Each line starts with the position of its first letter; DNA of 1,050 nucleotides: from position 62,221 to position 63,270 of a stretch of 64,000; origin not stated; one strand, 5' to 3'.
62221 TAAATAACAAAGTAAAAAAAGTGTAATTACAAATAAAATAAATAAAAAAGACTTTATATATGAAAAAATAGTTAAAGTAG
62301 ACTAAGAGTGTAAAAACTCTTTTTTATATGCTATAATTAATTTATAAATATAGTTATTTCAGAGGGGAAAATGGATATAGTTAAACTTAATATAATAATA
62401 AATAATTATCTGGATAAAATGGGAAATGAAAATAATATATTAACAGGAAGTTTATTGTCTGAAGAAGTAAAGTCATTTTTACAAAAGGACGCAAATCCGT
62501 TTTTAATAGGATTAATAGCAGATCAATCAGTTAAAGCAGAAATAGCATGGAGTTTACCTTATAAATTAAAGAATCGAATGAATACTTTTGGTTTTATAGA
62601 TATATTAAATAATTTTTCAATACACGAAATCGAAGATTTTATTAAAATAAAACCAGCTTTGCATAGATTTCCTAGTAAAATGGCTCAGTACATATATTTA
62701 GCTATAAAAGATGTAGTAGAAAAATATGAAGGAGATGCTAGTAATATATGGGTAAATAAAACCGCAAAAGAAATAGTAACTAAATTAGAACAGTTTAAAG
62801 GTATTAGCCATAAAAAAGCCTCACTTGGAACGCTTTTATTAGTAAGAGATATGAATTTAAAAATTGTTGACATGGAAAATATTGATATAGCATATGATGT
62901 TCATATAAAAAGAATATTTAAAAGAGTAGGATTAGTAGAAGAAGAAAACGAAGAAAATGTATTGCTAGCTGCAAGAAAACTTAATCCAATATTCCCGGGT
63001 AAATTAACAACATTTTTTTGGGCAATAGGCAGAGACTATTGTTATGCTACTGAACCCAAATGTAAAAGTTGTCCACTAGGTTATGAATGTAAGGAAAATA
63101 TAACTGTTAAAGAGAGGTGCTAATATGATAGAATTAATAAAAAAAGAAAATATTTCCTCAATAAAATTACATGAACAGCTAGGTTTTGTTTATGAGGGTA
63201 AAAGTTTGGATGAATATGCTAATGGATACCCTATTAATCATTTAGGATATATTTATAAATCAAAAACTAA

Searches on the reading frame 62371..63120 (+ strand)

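Call 12: search_protein_families(library=pfam, proteins=[window:62371-63120:+], max_evalue=0.01)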
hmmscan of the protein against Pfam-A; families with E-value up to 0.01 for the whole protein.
window:62371-63120:+ (250 aa): 2 families
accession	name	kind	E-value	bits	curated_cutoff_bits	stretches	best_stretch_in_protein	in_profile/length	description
PF00730.31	HhH-GPD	-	0.0004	21.1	26.2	1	47-201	2-102/108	HhH-GPD superfamily base excision DNA repair protein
PF22175.2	Ogg-HhH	-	0.0018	18.3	27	1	78-193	49-149/173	8-oxoguanine DNA glycosylase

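Call 67: search_protein_families(library=padloc, proteins=[window:62371-63120:+], max_evalue=0.01)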
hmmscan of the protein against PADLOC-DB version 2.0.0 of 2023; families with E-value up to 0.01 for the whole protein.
window:62371-63120:+ (250 aa): 0 families

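Call 68: search_protein_families(library=phrogs, proteins=[window:62371-63120:+], max_evalue=0.01)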
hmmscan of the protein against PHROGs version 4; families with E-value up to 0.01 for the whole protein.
window:62371-63120:+ (250 aa): 0 families
